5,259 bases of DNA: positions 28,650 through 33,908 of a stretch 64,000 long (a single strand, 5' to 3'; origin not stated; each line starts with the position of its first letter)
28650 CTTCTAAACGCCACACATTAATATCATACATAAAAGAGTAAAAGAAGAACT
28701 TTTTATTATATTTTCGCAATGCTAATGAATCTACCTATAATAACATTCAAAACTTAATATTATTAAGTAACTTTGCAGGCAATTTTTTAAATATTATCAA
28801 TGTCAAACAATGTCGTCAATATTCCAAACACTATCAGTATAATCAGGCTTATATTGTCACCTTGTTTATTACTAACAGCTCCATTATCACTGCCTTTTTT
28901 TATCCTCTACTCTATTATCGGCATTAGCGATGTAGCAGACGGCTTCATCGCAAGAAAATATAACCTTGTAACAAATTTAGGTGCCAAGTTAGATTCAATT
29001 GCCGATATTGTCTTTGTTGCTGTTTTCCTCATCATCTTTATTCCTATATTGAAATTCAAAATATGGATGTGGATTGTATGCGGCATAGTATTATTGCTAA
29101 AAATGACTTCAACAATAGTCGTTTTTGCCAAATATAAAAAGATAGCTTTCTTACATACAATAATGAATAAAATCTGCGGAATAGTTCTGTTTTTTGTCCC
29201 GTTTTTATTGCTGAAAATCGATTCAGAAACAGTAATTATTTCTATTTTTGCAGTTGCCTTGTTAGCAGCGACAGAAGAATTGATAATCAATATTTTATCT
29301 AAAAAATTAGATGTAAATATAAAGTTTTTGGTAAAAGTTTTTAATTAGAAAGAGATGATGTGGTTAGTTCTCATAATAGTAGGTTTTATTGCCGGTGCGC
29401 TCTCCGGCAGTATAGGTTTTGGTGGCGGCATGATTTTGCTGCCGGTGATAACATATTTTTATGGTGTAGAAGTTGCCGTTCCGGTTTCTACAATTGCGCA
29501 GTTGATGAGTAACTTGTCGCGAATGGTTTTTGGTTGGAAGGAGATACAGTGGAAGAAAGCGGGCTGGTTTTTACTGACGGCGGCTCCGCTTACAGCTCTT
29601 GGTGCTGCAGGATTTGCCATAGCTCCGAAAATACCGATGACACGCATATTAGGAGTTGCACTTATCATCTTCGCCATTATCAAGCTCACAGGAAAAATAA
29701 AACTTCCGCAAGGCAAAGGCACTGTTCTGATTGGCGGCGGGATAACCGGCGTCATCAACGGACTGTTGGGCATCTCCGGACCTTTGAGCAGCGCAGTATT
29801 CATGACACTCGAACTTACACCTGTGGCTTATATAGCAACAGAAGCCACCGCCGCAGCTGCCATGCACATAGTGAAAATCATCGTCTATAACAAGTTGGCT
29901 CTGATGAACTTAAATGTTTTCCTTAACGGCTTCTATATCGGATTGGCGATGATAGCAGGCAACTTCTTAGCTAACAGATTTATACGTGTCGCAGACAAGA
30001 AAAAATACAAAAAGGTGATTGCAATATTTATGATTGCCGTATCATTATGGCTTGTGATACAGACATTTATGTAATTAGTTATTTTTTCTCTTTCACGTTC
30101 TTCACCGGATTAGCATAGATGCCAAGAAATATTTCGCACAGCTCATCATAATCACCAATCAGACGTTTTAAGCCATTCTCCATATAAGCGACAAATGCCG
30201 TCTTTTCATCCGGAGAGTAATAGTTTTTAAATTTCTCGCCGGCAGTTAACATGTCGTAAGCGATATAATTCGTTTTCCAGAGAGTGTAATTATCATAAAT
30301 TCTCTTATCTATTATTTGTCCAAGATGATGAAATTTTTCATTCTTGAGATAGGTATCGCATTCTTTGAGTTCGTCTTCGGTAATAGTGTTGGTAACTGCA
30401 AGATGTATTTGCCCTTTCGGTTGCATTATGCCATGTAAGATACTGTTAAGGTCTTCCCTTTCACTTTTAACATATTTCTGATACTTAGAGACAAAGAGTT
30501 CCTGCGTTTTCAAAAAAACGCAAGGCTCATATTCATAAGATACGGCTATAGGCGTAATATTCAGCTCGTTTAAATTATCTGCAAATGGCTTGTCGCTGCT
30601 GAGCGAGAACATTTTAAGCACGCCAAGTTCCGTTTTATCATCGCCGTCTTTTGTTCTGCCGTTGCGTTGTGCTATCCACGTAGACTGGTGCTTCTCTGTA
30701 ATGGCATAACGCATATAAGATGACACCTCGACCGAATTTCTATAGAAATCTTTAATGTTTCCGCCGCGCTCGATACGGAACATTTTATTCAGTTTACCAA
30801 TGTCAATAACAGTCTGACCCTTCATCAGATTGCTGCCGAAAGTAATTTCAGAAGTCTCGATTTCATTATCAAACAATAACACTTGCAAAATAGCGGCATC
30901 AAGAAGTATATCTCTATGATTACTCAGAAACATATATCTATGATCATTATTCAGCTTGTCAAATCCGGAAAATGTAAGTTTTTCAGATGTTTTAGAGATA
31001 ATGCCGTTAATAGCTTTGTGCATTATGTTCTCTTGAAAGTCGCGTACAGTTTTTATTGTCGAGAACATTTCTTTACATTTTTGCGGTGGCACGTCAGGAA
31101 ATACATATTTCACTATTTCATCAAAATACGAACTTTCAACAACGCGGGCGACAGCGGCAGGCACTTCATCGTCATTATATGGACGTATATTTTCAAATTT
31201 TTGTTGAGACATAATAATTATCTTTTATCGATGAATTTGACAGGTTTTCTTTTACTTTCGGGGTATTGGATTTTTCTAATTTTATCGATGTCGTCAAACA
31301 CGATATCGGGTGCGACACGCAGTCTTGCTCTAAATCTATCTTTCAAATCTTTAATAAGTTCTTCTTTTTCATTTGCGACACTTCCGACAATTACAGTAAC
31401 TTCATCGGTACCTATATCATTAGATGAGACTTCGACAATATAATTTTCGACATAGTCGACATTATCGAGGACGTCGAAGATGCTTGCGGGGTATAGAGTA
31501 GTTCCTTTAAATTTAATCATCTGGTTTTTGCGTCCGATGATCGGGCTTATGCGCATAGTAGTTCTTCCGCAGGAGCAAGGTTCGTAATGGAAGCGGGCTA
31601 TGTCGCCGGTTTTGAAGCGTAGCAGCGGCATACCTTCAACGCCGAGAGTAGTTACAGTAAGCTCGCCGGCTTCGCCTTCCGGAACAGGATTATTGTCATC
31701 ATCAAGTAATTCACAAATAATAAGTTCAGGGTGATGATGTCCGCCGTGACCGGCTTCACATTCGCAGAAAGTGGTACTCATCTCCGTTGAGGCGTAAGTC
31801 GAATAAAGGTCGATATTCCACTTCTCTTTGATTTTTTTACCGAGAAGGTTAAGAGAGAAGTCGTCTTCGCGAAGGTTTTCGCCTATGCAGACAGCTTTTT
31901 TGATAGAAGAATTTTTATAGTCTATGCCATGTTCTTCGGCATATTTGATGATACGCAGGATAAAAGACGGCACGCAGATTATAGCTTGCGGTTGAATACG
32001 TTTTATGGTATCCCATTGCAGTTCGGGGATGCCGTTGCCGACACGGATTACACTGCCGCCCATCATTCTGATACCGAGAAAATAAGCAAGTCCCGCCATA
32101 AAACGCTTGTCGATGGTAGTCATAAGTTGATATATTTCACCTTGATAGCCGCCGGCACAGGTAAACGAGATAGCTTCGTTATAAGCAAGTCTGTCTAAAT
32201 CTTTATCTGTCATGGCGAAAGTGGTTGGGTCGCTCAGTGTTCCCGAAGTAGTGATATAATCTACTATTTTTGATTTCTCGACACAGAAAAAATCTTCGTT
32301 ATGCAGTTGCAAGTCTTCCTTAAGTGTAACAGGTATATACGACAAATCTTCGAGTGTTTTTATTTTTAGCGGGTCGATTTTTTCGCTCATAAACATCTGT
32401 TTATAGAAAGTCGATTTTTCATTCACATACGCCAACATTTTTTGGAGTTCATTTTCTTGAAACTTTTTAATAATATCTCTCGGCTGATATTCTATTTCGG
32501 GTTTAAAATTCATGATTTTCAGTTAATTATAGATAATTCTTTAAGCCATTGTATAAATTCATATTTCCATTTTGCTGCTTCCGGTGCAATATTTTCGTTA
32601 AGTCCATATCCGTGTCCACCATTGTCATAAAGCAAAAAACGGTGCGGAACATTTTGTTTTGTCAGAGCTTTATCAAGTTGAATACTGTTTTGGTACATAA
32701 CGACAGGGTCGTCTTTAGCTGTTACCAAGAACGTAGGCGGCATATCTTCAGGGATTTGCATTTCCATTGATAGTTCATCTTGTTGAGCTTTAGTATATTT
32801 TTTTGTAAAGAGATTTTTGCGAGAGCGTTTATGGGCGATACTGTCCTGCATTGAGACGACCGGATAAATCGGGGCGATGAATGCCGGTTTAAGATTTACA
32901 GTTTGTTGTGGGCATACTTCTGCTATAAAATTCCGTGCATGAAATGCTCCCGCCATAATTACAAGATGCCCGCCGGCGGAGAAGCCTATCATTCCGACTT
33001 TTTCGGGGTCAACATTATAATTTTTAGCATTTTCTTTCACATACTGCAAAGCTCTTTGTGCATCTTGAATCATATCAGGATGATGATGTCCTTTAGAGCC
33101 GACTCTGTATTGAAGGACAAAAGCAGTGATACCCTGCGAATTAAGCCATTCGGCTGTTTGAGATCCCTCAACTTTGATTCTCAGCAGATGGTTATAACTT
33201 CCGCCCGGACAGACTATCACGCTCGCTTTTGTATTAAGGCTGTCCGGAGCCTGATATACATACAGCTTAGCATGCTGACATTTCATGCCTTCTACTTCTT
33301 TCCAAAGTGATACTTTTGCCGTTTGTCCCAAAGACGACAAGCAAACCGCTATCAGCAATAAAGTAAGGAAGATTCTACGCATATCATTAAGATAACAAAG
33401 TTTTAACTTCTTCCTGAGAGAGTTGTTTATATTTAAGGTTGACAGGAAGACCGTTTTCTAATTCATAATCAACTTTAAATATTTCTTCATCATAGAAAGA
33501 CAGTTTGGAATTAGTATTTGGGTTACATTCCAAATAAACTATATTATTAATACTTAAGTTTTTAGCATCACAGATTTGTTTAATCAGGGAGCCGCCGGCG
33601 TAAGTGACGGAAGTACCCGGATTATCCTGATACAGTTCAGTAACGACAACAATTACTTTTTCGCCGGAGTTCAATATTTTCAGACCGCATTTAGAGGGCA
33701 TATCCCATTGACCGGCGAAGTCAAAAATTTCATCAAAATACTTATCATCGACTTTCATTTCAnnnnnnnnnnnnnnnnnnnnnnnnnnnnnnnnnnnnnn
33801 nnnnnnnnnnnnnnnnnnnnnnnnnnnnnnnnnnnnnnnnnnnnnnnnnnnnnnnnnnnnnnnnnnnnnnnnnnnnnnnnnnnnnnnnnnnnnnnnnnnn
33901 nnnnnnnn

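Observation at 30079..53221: A 23-kb, 24-gene aryl-polyene/flexirubin-type pigment operon that starts with a TAL but has no dialkylresorcinol KAS III gene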

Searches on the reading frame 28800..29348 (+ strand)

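Call 39: search_protein_families(library=pfam, proteins=[window:28800-29348:+], max_evalue=0.001)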
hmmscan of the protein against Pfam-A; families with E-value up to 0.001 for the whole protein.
window:28800-29348:+ (182 aa): 1 family
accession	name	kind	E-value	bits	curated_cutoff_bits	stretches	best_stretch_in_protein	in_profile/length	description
PF01066.26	CDP-OH_P_transf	-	1.5e-19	71.3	22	1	7-148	2-144/152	CDP-alcohol phosphatidyltransferase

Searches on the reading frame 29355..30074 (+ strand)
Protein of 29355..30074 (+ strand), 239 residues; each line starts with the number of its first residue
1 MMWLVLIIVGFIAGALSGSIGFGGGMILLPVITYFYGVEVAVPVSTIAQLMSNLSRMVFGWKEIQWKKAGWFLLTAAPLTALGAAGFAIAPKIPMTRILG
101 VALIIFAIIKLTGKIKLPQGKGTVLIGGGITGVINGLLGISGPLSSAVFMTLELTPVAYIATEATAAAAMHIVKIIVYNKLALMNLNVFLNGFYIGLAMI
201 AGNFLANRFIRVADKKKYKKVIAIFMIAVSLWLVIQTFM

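Call 39: search_protein_families(library=pfam, proteins=[window:29355-30074:+], max_evalue=0.001)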
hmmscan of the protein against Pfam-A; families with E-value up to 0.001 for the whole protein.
window:29355-30074:+ (239 aa): 1 family
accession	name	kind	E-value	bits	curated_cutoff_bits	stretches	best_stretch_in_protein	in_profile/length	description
PF01925.25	TauE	-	4.7e-30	105.5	32.6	1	6-232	1-236/237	Sulfite exporter TauE/SafE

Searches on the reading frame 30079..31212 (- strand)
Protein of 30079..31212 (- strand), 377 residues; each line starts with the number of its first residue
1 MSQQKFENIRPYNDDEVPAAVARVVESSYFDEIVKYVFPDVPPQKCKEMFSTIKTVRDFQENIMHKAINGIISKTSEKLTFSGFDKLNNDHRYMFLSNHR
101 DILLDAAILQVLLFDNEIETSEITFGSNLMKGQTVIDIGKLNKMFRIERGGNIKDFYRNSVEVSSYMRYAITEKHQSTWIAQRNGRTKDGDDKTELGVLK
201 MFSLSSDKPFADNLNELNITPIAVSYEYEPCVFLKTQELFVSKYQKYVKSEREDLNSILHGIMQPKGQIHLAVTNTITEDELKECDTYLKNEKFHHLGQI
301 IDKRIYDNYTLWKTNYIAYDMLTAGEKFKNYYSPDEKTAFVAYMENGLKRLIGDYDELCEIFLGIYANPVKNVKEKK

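Call 6: search_protein_families(library=pfam, proteins=[window:30079-31212:-], max_evalue=0.01)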
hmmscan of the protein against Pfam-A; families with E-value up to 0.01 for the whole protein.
window:30079-31212:- (377 aa): 1 family
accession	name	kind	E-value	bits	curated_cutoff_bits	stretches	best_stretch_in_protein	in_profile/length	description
PF01553.26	Acyltransferase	-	0.0018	18.5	23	1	79-155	2-72/132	Acyltransferase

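Call 9: search_protein_families(library=ncbifam, proteins=[window:30079-31212:-], max_evalue=0.001)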
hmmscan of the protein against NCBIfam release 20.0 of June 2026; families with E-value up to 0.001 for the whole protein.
window:30079-31212:- (377 aa): 0 families

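Call 44: search_solved_structures(query=window:30079-31212:-, max_evalue=1)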
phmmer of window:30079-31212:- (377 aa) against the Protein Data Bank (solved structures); distinct sequences matched with E-value up to 1: 0.

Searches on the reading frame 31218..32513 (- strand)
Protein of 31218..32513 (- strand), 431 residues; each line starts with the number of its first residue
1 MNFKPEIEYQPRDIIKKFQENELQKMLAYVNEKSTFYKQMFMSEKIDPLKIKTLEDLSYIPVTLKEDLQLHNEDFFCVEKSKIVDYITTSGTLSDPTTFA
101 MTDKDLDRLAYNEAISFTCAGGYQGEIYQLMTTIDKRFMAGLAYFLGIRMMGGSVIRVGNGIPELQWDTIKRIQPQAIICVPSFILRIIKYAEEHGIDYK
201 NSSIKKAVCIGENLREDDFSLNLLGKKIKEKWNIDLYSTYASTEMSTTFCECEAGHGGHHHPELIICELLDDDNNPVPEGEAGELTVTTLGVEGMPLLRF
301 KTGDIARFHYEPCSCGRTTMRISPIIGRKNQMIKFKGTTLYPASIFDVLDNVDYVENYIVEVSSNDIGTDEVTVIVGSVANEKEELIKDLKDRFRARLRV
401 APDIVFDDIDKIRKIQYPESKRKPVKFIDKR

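Call 6: search_protein_families(library=pfam, proteins=[window:31218-32513:-], max_evalue=0.01)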
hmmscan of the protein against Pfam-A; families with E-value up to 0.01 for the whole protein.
window:31218-32513:- (431 aa): 2 families
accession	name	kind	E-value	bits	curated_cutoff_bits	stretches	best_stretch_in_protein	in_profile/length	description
PF00501.34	AMP-binding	-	3e-12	46.5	29.9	1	77-289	158-376/384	AMP-binding enzyme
PF14535.12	AMP-binding_C_2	-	0.00012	22.7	25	1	337-431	1-96/96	AMP-binding enzyme C-terminal domain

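Call 9: search_protein_families(library=ncbifam, proteins=[window:31218-32513:-], max_evalue=0.001)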
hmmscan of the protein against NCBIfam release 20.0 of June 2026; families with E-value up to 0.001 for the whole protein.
window:31218-32513:- (431 aa): 20 families
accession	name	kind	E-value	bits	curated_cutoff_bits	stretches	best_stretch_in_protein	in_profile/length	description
NF053551.1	FlxY_rubin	equivalog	1.4e-213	709.3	520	1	7-431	1-424/424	flexirubin biosynthesis putative acyl-CoA ligase FlxY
NF041878.1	paak_haloarch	equivalog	1.2e-60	205.4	700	1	6-405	4-404/427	phenylacetate--CoA ligase PaaK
TIGR02155.1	PA_CoA_ligase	equivalog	4.3e-49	167.2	646.3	1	10-383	3-371/422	phenylacetate--CoA ligase PaaK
NF045666.1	DVU1553_fam_AMP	equivalog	1.5e-48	165.6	300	1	12-328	20-330/331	DVU_1553 family AMP-dependent CoA ligase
TIGR03335.1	F390_ftsA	equivalog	2.9e-33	115.2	458.7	1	3-324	2-325/445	coenzyme F390 synthetase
TIGR02304.1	aden_form_hyp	equivalog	1.6e-14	53.7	251.9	1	170-395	183-395/430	F390 synthetase-related protein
NF041217.1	BagE_FevW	exception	2e-11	43.5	800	1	226-332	210-314/424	bagremycin/ferroverdin synthetase BagE/FevW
NF009071.0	PRK12406.1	subfamily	2.1e-08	33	701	1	84-375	156-449/510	acyl-CoA synthetase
NF004837.0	PRK06187.1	subfamily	8.5e-07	27.6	476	0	20-287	112-377/531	long-chain-fatty-acid--CoA ligase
TIGR01733.1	AA-adenyl-dom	subfamily_domain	5.3e-06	25.5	317.4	1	82-292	121-329/409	amino acid adenylation domain-containing protein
NF005702.0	PRK07514.1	subfamily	2.1e-05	23.1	558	1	300-400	380-473/506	malonyl-CoA synthase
NF052269.1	Staph_lig_FadD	equivalog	2.5e-05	22.8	650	1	69-397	138-460/499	long-chain-fatty-acid--CoA ligase FadD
NF005859.1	PRK07788.1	exception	5.8e-05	21.8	875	1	149-408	278-539/560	long-chain-fatty-acid--CoA ligase FadD2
NF009921.1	PRK13382.1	exception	6.9e-05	21.8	850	1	153-395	257-497/529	acyl-CoA ligase FadD12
NF004838.1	PRK06188.1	equivalog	0.00013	20.4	875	0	265-382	349-471/524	fatty-acid--CoA ligase FadD8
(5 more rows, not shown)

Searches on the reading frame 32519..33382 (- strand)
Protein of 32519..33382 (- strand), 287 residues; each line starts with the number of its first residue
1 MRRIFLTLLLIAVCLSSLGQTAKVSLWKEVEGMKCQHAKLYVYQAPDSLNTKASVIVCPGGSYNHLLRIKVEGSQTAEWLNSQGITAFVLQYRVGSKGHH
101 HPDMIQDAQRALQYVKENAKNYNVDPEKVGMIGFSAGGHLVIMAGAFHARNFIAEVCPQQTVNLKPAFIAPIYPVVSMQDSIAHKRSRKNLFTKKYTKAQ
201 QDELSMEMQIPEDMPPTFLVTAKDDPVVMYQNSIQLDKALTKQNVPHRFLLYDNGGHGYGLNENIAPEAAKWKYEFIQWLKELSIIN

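Call 6: search_protein_families(library=pfam, proteins=[window:32519-33382:-], max_evalue=0.01)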
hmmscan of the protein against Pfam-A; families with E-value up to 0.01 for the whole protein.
window:32519-33382:- (287 aa): 9 families
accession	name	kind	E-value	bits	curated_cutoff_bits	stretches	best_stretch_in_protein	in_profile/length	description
PF20434.5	BD-FAE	-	3e-26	92.7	26.8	1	43-240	4-215/215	BD-FAE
PF00326.27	Peptidase_S9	-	4.4e-15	56.2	22.6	1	104-278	44-207/213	Prolyl oligopeptidase family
PF07859.19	Abhydrolase_3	-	4.5e-15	56.4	25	1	84-259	29-208/210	alpha/beta hydrolase fold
PF01738.24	DLH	-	8.2e-12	45.6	21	2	106-201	79-174/217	Dienelactone hydrolase family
PF00135.34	COesterase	-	1.4e-05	24.7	27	1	88-144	136-200/515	Carboxylesterase family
PF12146.15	Hydrolase_4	-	2.1e-05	24.4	27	0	74-153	21-102/239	Serine aminopeptidase, S33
PF00561.26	Abhydrolase_1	-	0.00023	21.4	25.8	0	199-257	193-238/245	alpha/beta hydrolase fold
PF08840.17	BAAT_C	-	0.0007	20.1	20.9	1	111-257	9-158/210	BAAT / Acyl-CoA thioester hydrolase C terminal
PF12740.14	PETase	-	0.00081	19.3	28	0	50-199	52-198/263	PET hydrolase-like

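Call 33: search_protein_families(library=ncbifam, proteins=[window:32519-33382:-], max_evalue=0.00001)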
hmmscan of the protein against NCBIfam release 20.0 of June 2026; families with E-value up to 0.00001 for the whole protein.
window:32519-33382:- (287 aa): 6 families
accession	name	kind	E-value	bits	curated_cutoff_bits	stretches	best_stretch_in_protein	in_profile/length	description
NF041902.1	pecacetest_PaeX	equivalog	3.2e-54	184.1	550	1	40-285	65-309/318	pectin acetylesterase PaeX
NF042968.1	AcxylEst_AxeA1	equivalog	2e-42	145.1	700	1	2-282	2-266/459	acetylxylan esterase AxeA1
NF052620.1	AryltfaseLP1002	equivalog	1e-31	110.3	300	1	48-280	28-262/265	lp_1002 family arylesterase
NF058653.1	LipP1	equivalog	9.4e-13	47.7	350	1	81-264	99-284/300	LipP1 family hormone-sensitive lipase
NF007547.0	PRK10162.1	equivalog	9.9e-09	34.5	389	1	85-257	116-292/321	acetyl esterase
NF052354.1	EstLipQMycob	equivalog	8.9e-07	27.9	700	1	40-145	151-256/418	esterase LipQ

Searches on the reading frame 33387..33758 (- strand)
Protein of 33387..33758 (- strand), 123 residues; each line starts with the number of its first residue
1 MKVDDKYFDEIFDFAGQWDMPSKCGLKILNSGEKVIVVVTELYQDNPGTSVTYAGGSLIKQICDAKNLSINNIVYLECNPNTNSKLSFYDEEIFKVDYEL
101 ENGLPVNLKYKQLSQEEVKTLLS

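Call 6: search_protein_families(library=pfam, proteins=[window:33387-33758:-], max_evalue=0.01)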
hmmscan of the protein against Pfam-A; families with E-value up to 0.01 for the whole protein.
window:33387-33758:- (123 aa): 0 families

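Call 9: search_protein_families(library=ncbifam, proteins=[window:33387-33758:-], max_evalue=0.001)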
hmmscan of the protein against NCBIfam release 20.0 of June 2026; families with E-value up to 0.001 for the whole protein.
window:33387-33758:- (123 aa): 0 families

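Call 43: search_solved_structures(query=window:33387-33758:-, max_evalue=10)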
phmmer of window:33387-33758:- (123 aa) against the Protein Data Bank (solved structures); distinct sequences matched with E-value up to 10: 0.

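Call 48: find_homologous_proteins(query=window:33387-33758:-, max_evalue=0.001)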
Query window:33387-33758:- (123 aa): 1513 proteins with E <= 0.001 among 1521 candidates; the best 120 are listed.
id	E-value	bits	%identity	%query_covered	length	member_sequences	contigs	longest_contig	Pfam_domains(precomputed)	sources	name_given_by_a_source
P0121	5.8e-76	270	100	100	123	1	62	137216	-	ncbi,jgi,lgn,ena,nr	ncbi:MAG: hypothetical protein PHU62_03200 [Bacteroidales bacterium]|jgi:hypothetical protein|nr:hyp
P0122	9.2e-75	266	99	100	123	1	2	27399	-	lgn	-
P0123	7.3e-62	225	80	100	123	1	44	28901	-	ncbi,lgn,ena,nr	ncbi:MAG: hypothetical protein PHR20_04935 [Bacteroidales bacterium]|nr:hypothetical protein [Bacter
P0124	6.2e-59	215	72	99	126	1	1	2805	-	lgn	-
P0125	2.2e-58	213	74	99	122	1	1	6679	-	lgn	-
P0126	3.4e-58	213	75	99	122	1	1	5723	-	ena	-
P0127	3.9e-58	213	75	99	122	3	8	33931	-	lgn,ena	-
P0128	6.5e-58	212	74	99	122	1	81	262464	-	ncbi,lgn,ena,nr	ncbi:MAG: hypothetical protein IKO89_05270 [Bacteroidales bacterium]|nr:hypothetical protein [Bacter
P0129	6.5e-58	212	74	99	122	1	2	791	-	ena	-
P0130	1.0e-57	211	71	99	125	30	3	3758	-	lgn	-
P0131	1.1e-57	211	73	99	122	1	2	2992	-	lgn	-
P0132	1.4e-57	211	74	99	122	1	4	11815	-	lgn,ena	-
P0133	1.5e-57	211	73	99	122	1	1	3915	-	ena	-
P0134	1.6e-57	211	73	99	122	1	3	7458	-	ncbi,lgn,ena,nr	ncbi:MAG: hypothetical protein K6A95_04590 [Bacteroidales bacterium]|nr:hypothetical protein [Bacter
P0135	1.7e-57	211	73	99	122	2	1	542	-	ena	-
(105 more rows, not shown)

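Call 55: predict_structure(alignment_id=A1)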
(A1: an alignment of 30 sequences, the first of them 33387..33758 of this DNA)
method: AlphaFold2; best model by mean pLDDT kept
length: 123 residues; sequences in the alignment: 30
mean_pLDDT: 86.9   pTM: 0.82
mean pLDDT of the five models: 86.9, 82.7, 82.3, 82.3, 80.2
residues with pLDDT >= 90: 64; 70-90: 50; 50-70: 9; < 50: 0
segments of 3 or more residues with pLDDT < 50: none
pLDDT, mean of each block of 10 residues (from residue 1): 83 85 92 90 84 91 95 91 62 92 93 88 80
secondary structure, 60 per line:
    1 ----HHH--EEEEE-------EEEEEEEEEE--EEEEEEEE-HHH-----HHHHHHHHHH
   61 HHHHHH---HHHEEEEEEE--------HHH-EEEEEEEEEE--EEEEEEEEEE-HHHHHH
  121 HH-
elements in order: E10-14 E22-31 E34-41 H51-66 E73-79 E92-101 E104-113 H115-122
